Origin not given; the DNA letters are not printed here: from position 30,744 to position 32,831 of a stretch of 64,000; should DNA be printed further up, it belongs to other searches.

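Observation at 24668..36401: Orphan Gram-positive-type type IV secretion module embedded between core genes, with no relaxase, integrase or replication genes in view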

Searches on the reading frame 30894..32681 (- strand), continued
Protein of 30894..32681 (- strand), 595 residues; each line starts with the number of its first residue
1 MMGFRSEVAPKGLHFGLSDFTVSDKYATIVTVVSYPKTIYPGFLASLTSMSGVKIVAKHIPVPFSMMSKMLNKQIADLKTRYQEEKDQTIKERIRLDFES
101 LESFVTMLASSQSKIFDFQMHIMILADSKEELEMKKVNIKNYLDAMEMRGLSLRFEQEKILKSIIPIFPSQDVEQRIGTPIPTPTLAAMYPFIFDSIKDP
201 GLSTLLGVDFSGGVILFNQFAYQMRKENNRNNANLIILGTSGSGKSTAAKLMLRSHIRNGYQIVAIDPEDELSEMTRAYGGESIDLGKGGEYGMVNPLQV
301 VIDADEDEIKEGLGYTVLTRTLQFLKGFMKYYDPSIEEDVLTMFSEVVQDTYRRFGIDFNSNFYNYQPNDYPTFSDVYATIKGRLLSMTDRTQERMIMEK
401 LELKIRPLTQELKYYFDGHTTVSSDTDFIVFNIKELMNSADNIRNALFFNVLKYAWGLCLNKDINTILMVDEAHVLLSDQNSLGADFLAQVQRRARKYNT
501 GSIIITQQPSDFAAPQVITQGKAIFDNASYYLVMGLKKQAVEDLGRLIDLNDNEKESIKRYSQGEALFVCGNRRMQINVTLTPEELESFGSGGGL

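Call 38: search_protein_families(library=pfam, proteins=[L051:444-1250:+, L051:1284-2663:+, L051:2690-3583:+, L051:3583-4365:+, L051:4436-4630:+, L051:4654-5115:+, L051:5133-6107:+, L051:6184-6525:+, L051:6588-7028:+, L051:16696-17997:+], max_evalue=0.05)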
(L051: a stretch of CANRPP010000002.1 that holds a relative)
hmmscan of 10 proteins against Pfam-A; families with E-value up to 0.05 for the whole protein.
L051:444-1250:+ (268 aa): 1 family
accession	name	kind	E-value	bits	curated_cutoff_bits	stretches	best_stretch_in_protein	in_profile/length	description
PF16976.10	RcpC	-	1.1e-06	28.9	28.8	1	126-214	10-95/114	Flp pilus assembly protein RcpC/CpaB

L051:1284-2663:+ (459 aa): 18 families
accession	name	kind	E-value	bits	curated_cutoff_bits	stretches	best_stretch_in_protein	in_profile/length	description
PF00437.27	T2SSE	-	5.3e-28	98.2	24.9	1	98-276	104-279/370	Type II/IV secretion system protein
PF20720.3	nSTAND3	-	0.002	18.3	27.2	1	122-176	1-56/155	Novel STAND NTPase 3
PF00493.29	MCM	-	0.002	17.7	23.3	0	135-162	54-81/224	MCM P-loop domain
PF14532.12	Sigma54_activ_2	-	0.0021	18.7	25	1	125-177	8-60/138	Sigma-54 interaction domain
PF07724.20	AAA_2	-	0.0021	18.5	27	1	139-216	4-80/166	AAA domain (Cdc48 subfamily)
PF01580.24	FtsK_SpoIIIE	-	0.0038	17.1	24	1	130-158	38-59/221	FtsK/SpoIIIE family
PF13238.12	AAA_18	-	0.005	17.7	29.4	1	141-210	1-66/128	AAA domain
PF13401.12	AAA_22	-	0.0054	17.5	27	1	140-172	7-33/130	AAA domain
PF00270.35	DEAD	-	0.0054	16.9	26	1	132-178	8-58/167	DEAD/DEAH box helicase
PF00005.33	ABC_tran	-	0.007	17.4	25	1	141-174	14-47/137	ABC transporter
PF07728.20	AAA_5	-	0.013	15.9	22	1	140-223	1-79/139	AAA domain (dynein-related subfamily)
PF13191.12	AAA_16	-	0.021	15.8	32.6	1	128-194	13-85/167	AAA ATPase domain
PF01935.23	DUF87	-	0.024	15.2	23.2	0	141-164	26-49/220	Helicase HerA, central domain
PF12775.13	AAA_7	-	0.025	14.6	25.8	0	130-167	25-62/181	P-loop containing dynein motor region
PF02367.23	TsaE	-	0.028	14.8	26.6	0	124-167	7-50/128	Threonylcarbamoyl adenosine biosynthesis protein TsaE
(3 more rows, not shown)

L051:2690-3583:+ (297 aa): 0 families

L051:3583-4365:+ (260 aa): 2 families
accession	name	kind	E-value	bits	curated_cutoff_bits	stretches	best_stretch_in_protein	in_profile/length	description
PF19762.4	DUF6249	-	0.026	14.9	33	1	199-253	24-76/104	Domain of unknown function (DUF6249)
PF10423.15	AMNp_N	-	0.026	14.7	27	1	116-150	75-109/154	Bacterial AMP nucleoside phosphorylase N-terminus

L051:4436-4630:+ (64 aa): 0 families

L051:4654-5115:+ (153 aa): 1 family
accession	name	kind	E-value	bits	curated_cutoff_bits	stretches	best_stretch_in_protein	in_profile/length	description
PF00356.27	LacI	-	0.037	14.2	27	0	45-71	20-46/46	Bacterial regulatory proteins, lacI family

L051:5133-6107:+ (324 aa): 0 families

L051:6184-6525:+ (113 aa): 2 families
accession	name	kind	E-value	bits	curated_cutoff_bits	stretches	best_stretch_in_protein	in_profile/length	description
PF00001.26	7tm_1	-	0.03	14.2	30.5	1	20-107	151-248/260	7 transmembrane receptor (rhodopsin family)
PF07937.16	DUF1686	-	0.038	14.4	25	1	35-100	94-159/182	Protein of unknown function (DUF1686)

L051:6588-7028:+ (146 aa): 1 family
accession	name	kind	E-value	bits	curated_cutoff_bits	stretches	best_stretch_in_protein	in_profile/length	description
PF18895.5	T4SS_pilin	-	9.3e-07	29.3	26.6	1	70-133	8-71/71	Type IV secretion system pilin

L051:16696-17997:+ (433 aa): 3 families
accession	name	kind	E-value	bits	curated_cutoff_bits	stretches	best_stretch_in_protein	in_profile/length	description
PF02706.20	Wzz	-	0.0004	21.1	25.5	1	64-152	14-88/91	Chain length determinant protein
PF14812.11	PBP1_TM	-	0.024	15.4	27.8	0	14-72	26-85/85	Transmembrane domain of transglycosylase PBP1 at N-terminal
PF00957.27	Synaptobrevin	-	0.03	14.6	26.4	0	38-83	41-86/89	Synaptobrevin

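Call 39: search_protein_families(library=pfam, proteins=[L051:13671-14459:+, L051:18414-18983:+, L051:18997-20067:+, L051:20149-20370:+, L051:20354-21013:+, L051:21021-21764:-, L024:13736-14236:+, L024:14223-14699:+, L024:17131-18084:-, L024:18077-19153:-], max_evalue=0.05)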
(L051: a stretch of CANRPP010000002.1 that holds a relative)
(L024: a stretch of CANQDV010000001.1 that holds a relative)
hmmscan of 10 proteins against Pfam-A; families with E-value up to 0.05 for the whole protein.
L051:13671-14459:+ (262 aa): 0 families

L051:18414-18983:+ (189 aa): 3 families
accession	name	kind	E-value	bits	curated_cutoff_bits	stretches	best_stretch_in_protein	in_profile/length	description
PF09335.16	VTT_dom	-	3.1e-16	60.4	33.9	1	37-153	2-122/123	VTT domain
PF06695.16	Sm_multidrug_ex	-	0.0072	17.3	30.7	1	35-143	5-117/121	Putative small multi-drug export protein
PF14163.11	SieB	-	0.0098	15.9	26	1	20-108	6-86/147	Super-infection exclusion protein B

L051:18997-20067:+ (356 aa): 4 families
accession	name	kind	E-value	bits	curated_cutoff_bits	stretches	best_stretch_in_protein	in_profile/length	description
PF02646.22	RmuC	-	3.2e-55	187.7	26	1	69-349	2-287/291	RmuC family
PF01442.23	Apolipoprotein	-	0.014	15.5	90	1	28-115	15-103/190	Apolipoprotein A1/A4/E domain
PF04513.17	Baculo_PEP_C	-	0.015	15.8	38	1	51-124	28-102/140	Baculovirus polyhedron envelope protein, PEP, C terminus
PF20663.3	COG4_N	-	0.032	14.7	27.3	0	68-112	9-52/107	Conserved oligomeric Golgi complex subunit 4, N-terminal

L051:20149-20370:+ (73 aa): 0 families

L051:20354-21013:+ (219 aa): 1 family
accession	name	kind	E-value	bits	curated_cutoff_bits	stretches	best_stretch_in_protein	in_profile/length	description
PF12227.13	DUF3603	-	1.1e-07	31.9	23.7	1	33-206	3-191/214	Protein of unknown function (DUF3603)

L051:21021-21764:- (247 aa): 1 family
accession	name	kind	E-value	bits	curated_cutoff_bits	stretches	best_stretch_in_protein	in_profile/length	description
PF00579.31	tRNA-synt_1b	-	5.1e-31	108.5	21.1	1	9-200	107-291/292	tRNA synthetases class I (W and Y)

L024:13736-14236:+ (166 aa): 0 families

L024:14223-14699:+ (158 aa): 2 families
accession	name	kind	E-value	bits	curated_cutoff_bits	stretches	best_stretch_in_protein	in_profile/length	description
PF16404.10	BT_2262-like_C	-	0.014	16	29.6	1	17-69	36-88/125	BT_2262-like, C-terminal domain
PF19470.4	DUF6007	-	0.034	14.5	26.7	0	6-32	33-59/65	Family of unknown function (DUF6007)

L024:17131-18084:- (317 aa): 4 families
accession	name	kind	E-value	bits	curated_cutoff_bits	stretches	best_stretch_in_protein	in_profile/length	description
PF01869.26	BcrAD_BadFG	-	4e-44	151.6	31.5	1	7-256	2-269/271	BadF/BadG/BcrA/BcrD ATPase family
PF02782.22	FGGY_C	-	0.0022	18.2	27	1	190-258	127-194/198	FGGY family of carbohydrate kinases, C-terminal domain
PF10200.14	Ndufs5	-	0.026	15.2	21.2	0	142-177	7-41/96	NADH:ubiquinone oxidoreductase, NDUFS5-15kDa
PF05378.19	Hydant_A_N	-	0.038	14.2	25.2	0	6-73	2-72/176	Hydantoinase/oxoprolinase N-terminal region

L024:18077-19153:- (358 aa): 2 families
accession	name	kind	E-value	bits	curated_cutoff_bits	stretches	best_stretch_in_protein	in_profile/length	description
PF06050.19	HGD-D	-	1.2e-08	35.3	28.4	1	285-349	276-342/342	2-hydroxyglutaryl-CoA dehydratase, D-component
PF09989.15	DUF2229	-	0.00014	22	29.4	1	20-71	18-70/218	CoA enzyme activase uncharacterised domain (DUF2229)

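Call 40: search_dna_similar(query=window:30894-32681:-, collection=plasmids, mode=protein, max_rows=15)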
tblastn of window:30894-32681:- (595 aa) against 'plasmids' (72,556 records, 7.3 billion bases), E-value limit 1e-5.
Records with a match: 2591; places in all: 2637; records where one place covers at least 80% of the query: 2024.
Best place of each record, by identity: <60% 2591.
By first word of the organism name: Enterococcus 764; Bacillus 599; Staphylococcus 244; Clostridium 118; Lactiplantibacillus 95; Lactococcus 77; Listeria 67; Lacticaseibacillus 47; Priestia 43; Spiroplasma 37; and 141 more.
By predicted mobility (MOB-suite, as given by PLSDB): conjugative 1632; non-mobilizable 586; mobilizable 373.
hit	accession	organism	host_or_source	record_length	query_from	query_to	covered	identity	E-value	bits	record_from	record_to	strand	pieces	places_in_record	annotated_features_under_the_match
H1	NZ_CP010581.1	Bacillus thuringiensis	whole organism,soil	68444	1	583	98%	27.6%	1e-72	261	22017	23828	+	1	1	DUF87 domain-containing protein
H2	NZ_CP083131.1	Bacillus thuringiensis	whole organism,Biopesticide Novodor 3FC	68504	1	583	98%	27.6%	1e-72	261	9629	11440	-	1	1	DUF87 domain-containing protein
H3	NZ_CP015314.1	Bacillus thuringiensis serovar morrisoni str. 4AA1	Tribolium castaneum,whole organism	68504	1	583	98%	27.6%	1e-72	261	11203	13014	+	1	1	DUF87 domain-containing protein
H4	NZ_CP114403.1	Bacillus thuringiensis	liquid culture,Bacillus thuringiensis ...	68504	1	583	98%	27.6%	1e-72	261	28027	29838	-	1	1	DUF87 domain-containing protein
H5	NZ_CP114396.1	Bacillus thuringiensis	liquid culture,Bacillus thuringiensis ...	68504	1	583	98%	27.6%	1e-72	261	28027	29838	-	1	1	DUF87 domain-containing protein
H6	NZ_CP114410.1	Bacillus thuringiensis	liquid culture,Bacillus thuringiensis ...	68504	1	583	98%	27.6%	1e-72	261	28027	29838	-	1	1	DUF87 domain-containing protein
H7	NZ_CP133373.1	Bacillus thuringiensis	Tenebrio molitor,liquid culture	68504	1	583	98%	27.6%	1e-72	261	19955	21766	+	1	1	DUF87 domain-containing protein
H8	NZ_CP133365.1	Bacillus thuringiensis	Tenebrio molitor,liquid culture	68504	1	583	98%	27.6%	1e-72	261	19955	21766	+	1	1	DUF87 domain-containing protein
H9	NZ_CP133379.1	Bacillus thuringiensis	Tenebrio molitor,liquid culture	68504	1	583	98%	27.6%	1e-72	261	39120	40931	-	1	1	DUF87 domain-containing protein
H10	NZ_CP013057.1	Bacillus thuringiensis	organism,soil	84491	1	583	98%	27.6%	2e-72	260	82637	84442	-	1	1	DUF87 domain-containing protein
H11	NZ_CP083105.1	Bacillus thuringiensis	whole organism,Biopesticide DiPel DF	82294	1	583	98%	27.6%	2e-72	260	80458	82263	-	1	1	none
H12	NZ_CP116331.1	Bacillus thuringiensis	soil sample,soil sample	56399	1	583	98%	27.6%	3e-72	260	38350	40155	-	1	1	DUF87 domain-containing protein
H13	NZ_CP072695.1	Bacillus thuringiensis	whole organism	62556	1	583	98%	27.6%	3e-72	260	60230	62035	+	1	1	DUF87 domain-containing protein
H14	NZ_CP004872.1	Bacillus thuringiensis serovar kurstaki str. HD-1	soil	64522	1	583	98%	27.6%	3e-72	260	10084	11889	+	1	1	DUF87 domain-containing protein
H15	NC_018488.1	Bacillus thuringiensis HD-771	-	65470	1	583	98%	27.6%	3e-72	260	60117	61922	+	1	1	DUF87 domain-containing protein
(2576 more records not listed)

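Call 41: search_solved_structures(query=window:30894-32681:-, max_evalue=0.01)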
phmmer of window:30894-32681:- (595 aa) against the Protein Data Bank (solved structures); distinct sequences matched with E-value up to 0.01: 5.
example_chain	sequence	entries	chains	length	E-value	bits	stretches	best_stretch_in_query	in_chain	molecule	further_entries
4ag5_A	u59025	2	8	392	3.9e-56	194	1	201-593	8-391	TYPE IV SECRETORY PATHWAY VIRB4 COMPONENTS-LIKE PROTEIN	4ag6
6c2u_A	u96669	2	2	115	1.8e-05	26.8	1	219-283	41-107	phosphate-loop protein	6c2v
7o41_A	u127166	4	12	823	0.0036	19.2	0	210-301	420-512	TrwK protein | Type IV secretion system protein virB4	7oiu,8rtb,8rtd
7o43_A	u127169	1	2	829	0.0037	19.1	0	210-301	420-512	TrwK protein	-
7o42_A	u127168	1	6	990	0.0058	18.5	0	210-301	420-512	TrwK protein,Protein hcp1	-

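Call 42: get_annotated_region(hit=H1, flank=12000)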
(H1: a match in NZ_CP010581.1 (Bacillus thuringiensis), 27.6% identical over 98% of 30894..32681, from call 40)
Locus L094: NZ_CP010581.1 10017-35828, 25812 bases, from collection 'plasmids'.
description: Bacillus thuringiensis serovar morrisoni strain BGSC 4AA1 plasmid pBMB68, complete sequence
organism: Bacillus thuringiensis (NCBI taxid 1441)
taxonomy: Bacteria; Bacillota; Bacilli; Bacillales; Bacillaceae; Bacillus; Bacillus thuringiensis
host: -; source: whole organism,soil; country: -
typing (MOB-suite, as given by PLSDB): conjugative; replicon rep_cluster_169,rep_cluster_1721; relaxase MOBP; mating-pair formation MPF_T
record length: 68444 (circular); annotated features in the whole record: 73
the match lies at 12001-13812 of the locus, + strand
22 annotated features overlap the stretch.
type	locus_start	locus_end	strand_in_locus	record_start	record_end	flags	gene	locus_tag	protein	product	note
CDS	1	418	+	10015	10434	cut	-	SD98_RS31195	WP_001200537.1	type II toxin-antitoxin system VapC family toxin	-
CDS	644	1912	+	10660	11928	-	-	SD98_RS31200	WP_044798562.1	hypothetical protein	-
CDS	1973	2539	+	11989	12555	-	-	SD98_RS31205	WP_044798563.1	hypothetical protein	-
CDS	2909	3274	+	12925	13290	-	-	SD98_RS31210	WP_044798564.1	hypothetical protein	-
CDS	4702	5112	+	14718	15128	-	-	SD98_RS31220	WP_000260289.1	hypothetical protein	-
CDS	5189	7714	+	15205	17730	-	mobP3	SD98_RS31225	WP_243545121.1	MobP3 family relaxase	-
CDS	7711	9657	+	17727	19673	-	-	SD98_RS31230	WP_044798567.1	VirD4-like conjugal transfer protein, CD1115 family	-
CDS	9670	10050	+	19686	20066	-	-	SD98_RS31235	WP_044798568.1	hypothetical protein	-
CDS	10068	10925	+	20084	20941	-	-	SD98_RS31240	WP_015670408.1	conjugal transfer protein TrbL family protein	-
CDS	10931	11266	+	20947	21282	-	-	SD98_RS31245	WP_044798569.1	PrgI family mobile element protein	-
CDS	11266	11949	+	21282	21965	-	-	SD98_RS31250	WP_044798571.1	hypothetical protein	-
CDS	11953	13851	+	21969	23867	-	-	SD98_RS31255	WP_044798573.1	DUF87 domain-containing protein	-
CDS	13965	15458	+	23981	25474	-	-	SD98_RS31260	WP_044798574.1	NlpC/P60 family protein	-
CDS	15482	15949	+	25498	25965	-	-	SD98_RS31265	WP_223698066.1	hypothetical protein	-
CDS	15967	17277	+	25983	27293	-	-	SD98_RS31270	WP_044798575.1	hypothetical protein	-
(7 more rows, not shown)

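Call 59: search_protein_families(library=ncbifam, proteins=[window:30894-32681:-], max_evalue=0.01)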
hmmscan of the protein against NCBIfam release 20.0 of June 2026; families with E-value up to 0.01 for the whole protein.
window:30894-32681:- (595 aa): 14 families
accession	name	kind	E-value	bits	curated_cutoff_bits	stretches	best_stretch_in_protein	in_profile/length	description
NF045975.1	VirB4_plasma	equivalog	6.1e-104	348.5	590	1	8-589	299-893/894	Mbov_0397 family ICE element conjugal transfer ATPase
NF045971.1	conju_CD1110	equivalog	1.4e-50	172.3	325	1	4-575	187-732/752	VirB4-like conjugal transfer ATPase, CD1110 family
TIGR02746.1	TraC-F-type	equivalog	4e-31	107.7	567.05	2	396-559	569-734/800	type IV secretion system protein TraC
TIGR00929.1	VirB4_CagE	subfamily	2.5e-19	69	643.1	1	23-571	238-737/792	VirB4 family type IV secretion/conjugal transfer ATPase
NF010278.0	PRK13721.1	subfamily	4.4e-15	54.6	1177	1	224-541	471-766/874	type IV secretion system protein TraC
NF053655.1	CedD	equivalog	2.5e-10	39.6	600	1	461-579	416-523/527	DNA-translocating ATPase CedD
TIGR03744.1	traC_PFL_4706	equivalog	1.2e-07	30.1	520.6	1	71-252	320-494/892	conjugative transfer ATPase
TIGR03783.1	Bac_Flav_CT_G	subfamily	1.9e-05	22.7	261.55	1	230-559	436-758/829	TraG family conjugative transposon ATPase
NF010447.0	PRK13873.1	equivalog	3e-05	22.2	1020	0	415-517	591-688/815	conjugal transfer protein TrbE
NF040937.1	HerA_Thermprot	equivalog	0.00011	20.8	800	1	466-510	351-396/487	DNA double-strand break repair helicase HerA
NF010404.0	PRK13830.1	subfamily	0.0003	18.7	810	0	235-289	459-514/818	conjugal transfer protein TrbE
TIGR03743.1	SXT_TraD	subfamily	0.00042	18.9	366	1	233-277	176-219/636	conjugative transfer system coupling protein TraD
NF052333.1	ATPase_TcpF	exception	0.0035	15.2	1100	0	209-274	439-504/813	conjugal transfer ATPase TcpF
NF045973.1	conju_CD1115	equivalog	0.009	14.9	250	0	216-276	4-67/442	VirD4-like conjugal transfer protein, CD1115 family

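Call 67: search_protein_representatives(protein=window:30894-32681:-)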
Query: 595 residues. Proteins with E-value up to 0.001 (for the whole library): 4560; up to 1e-10: 2340; up to 1e-30: 492. The best 150 are listed.
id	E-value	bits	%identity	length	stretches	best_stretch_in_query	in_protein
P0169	1.6e-285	964.4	72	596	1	3-595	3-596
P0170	2.8e-166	570.8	45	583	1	18-589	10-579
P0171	2.2e-151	521.6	42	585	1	19-590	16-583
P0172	1.1e-117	410.4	78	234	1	1-234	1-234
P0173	1.7e-112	393.2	79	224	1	374-594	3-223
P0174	2.9e-99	349.6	76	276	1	393-595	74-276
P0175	1.6e-96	340.6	34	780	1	3-594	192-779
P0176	3.1e-93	329.7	33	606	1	3-584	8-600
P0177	4.5e-87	309.3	33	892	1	4-590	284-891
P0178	8.1e-86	305.2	32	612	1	5-590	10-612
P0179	1.8e-85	304.1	33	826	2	8-585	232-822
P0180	5.4e-83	295.9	32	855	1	4-587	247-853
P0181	9.3e-83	295.1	80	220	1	427-595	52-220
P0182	1.0e-82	295.0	71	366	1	376-562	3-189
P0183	2.2e-82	293.9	31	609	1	5-590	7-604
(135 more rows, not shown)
